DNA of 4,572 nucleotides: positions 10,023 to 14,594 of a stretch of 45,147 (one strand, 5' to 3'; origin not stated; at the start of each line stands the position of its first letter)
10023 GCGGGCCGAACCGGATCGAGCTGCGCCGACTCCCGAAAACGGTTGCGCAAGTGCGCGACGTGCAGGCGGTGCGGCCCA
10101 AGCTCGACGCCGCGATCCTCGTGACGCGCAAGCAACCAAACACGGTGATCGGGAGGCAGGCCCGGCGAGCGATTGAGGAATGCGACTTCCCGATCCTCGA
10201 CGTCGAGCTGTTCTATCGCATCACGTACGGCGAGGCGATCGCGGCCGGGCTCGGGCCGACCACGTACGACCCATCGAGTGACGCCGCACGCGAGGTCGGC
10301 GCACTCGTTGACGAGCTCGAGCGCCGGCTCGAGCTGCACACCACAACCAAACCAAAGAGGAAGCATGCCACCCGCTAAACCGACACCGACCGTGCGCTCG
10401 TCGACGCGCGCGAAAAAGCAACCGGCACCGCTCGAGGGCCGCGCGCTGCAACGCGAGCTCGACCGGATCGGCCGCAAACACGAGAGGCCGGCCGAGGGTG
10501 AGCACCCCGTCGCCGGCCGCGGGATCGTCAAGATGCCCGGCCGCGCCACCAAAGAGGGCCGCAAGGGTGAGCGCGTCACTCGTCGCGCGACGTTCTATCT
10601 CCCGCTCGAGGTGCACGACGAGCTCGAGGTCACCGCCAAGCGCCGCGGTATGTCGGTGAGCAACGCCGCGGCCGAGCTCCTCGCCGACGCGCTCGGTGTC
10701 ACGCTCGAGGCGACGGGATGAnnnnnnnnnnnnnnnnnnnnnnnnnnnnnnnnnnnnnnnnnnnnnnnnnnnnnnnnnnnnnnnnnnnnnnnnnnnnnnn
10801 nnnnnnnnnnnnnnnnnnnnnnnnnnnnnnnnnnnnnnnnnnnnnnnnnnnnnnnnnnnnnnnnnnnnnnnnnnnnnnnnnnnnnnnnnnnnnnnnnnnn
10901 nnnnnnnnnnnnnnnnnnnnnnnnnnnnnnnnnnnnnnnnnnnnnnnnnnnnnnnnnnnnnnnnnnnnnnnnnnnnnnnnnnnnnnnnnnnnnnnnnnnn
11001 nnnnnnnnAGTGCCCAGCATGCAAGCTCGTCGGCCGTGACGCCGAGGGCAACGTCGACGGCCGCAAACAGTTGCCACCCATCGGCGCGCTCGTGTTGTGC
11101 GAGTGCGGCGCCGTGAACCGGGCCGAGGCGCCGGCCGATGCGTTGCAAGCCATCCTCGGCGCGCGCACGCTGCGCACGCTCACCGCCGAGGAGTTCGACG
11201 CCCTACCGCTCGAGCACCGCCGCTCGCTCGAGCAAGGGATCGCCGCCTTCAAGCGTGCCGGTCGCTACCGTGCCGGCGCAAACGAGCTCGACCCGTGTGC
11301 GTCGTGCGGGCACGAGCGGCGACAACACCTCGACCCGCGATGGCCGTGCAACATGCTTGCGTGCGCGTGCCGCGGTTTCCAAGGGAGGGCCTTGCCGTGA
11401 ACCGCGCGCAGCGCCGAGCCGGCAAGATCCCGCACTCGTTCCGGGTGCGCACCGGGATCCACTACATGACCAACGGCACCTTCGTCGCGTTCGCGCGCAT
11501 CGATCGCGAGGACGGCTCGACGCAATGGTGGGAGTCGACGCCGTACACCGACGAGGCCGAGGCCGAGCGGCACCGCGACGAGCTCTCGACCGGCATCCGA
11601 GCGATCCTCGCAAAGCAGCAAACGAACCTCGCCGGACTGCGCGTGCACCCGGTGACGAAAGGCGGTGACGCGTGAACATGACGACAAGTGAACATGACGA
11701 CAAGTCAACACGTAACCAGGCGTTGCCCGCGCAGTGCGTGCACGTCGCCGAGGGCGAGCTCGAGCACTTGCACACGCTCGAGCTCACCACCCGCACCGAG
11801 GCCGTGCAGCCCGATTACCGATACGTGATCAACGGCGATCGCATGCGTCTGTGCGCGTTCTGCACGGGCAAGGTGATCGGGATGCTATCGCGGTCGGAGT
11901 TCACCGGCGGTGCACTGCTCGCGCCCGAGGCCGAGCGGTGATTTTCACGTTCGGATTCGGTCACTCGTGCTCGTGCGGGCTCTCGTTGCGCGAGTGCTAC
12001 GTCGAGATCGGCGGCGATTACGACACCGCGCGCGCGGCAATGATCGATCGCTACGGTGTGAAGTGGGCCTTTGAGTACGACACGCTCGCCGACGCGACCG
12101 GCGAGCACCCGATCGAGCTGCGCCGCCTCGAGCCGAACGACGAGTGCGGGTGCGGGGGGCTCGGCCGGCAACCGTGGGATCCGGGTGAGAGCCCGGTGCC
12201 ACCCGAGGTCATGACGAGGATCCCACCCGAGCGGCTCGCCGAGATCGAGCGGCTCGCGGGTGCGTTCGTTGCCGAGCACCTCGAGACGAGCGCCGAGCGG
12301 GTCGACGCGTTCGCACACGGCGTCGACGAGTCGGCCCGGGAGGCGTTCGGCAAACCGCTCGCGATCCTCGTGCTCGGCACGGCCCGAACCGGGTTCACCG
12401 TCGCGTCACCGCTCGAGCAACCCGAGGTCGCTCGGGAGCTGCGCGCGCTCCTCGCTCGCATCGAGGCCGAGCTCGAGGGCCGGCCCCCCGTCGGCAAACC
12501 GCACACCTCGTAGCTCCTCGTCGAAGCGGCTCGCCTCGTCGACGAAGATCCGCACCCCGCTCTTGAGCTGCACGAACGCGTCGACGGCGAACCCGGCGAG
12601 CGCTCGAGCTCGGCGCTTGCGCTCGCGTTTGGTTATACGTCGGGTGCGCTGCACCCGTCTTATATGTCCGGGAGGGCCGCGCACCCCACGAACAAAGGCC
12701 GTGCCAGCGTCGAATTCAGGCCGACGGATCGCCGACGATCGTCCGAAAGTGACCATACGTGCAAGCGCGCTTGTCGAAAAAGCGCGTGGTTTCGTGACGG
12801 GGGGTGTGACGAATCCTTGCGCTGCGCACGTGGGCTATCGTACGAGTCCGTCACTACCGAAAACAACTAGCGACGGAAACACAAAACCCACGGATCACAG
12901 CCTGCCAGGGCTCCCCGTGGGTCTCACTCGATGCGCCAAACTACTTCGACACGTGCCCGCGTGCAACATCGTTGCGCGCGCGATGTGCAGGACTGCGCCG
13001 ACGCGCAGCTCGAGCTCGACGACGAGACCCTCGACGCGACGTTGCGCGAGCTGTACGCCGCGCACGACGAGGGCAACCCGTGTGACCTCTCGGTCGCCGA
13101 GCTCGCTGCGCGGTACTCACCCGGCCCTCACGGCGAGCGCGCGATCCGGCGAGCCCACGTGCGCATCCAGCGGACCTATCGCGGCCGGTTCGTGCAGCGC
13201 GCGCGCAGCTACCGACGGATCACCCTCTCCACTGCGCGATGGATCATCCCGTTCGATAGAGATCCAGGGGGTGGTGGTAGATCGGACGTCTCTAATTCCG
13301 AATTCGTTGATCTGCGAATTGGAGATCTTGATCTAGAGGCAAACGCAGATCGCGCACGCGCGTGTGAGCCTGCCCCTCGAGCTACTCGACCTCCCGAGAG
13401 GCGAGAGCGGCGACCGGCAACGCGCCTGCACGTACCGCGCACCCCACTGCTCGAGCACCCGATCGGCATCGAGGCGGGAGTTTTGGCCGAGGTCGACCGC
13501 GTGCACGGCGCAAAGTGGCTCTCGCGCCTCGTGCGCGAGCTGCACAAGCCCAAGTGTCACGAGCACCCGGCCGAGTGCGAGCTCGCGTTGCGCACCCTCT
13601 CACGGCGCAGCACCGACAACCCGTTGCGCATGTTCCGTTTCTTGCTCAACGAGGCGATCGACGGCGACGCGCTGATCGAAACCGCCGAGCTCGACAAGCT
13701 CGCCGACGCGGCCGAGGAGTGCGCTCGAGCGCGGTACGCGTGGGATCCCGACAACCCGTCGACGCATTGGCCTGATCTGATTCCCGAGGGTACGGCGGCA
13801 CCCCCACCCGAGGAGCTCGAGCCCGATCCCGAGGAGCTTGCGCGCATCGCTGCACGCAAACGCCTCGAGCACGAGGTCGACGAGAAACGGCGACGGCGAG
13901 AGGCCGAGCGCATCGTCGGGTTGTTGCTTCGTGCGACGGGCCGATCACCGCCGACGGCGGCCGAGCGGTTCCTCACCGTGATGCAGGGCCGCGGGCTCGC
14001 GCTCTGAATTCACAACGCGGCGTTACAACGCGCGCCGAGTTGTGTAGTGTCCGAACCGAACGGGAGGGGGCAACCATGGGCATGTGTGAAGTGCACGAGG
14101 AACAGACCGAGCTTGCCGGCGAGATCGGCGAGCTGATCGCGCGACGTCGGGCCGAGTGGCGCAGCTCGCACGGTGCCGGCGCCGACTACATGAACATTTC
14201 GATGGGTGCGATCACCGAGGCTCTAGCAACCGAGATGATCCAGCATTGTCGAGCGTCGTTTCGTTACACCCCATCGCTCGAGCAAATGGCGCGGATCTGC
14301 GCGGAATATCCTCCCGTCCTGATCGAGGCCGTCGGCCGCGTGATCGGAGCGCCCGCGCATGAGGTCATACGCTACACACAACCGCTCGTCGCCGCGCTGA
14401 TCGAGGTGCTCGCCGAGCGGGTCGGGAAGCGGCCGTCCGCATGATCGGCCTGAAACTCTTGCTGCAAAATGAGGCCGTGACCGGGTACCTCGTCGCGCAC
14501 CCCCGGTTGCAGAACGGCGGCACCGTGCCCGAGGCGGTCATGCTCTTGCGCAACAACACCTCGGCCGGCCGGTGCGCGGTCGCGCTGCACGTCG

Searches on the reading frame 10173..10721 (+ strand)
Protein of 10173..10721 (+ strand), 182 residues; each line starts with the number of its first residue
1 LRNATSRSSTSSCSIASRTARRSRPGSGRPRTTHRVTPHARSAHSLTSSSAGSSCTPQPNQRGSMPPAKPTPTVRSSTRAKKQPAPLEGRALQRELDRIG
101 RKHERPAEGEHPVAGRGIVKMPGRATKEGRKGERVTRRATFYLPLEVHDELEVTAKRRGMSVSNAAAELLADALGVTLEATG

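Call 75: search_protein_families(library=pfam, max_evalue=0.01, proteins=[window:10173-10721:+])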
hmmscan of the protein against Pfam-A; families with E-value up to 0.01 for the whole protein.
window:10173-10721:+ (182 aa): 1 family
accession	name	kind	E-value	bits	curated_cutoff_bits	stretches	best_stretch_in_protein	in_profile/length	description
PF07878.17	RHH_5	-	0.00023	21.3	26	1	140-174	5-39/43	CopG-like RHH_1 or ribbon-helix-helix domain, RHH_5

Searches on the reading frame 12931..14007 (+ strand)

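Call 35: search_protein_families(library=pfam, max_evalue=0.01, proteins=[window:12931-14007:+])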
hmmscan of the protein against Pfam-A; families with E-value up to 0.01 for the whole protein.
window:12931-14007:+ (358 aa): 1 family
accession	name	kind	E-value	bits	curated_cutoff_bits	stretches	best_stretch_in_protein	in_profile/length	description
PF05350.17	GSK-3_bind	-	0.00028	20.8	25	1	130-227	47-146/238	Glycogen synthase kinase-3 binding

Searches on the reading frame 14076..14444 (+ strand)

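Call 35: search_protein_families(library=pfam, max_evalue=0.01, proteins=[window:14076-14444:+])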
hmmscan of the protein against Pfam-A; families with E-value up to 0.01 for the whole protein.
window:14076-14444:+ (122 aa): 1 family
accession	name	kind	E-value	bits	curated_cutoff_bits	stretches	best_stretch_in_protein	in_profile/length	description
PF20408.4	Abhydrolase_11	-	0.00046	20.4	27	1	31-92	8-70/193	Alpha/beta hydrolase domain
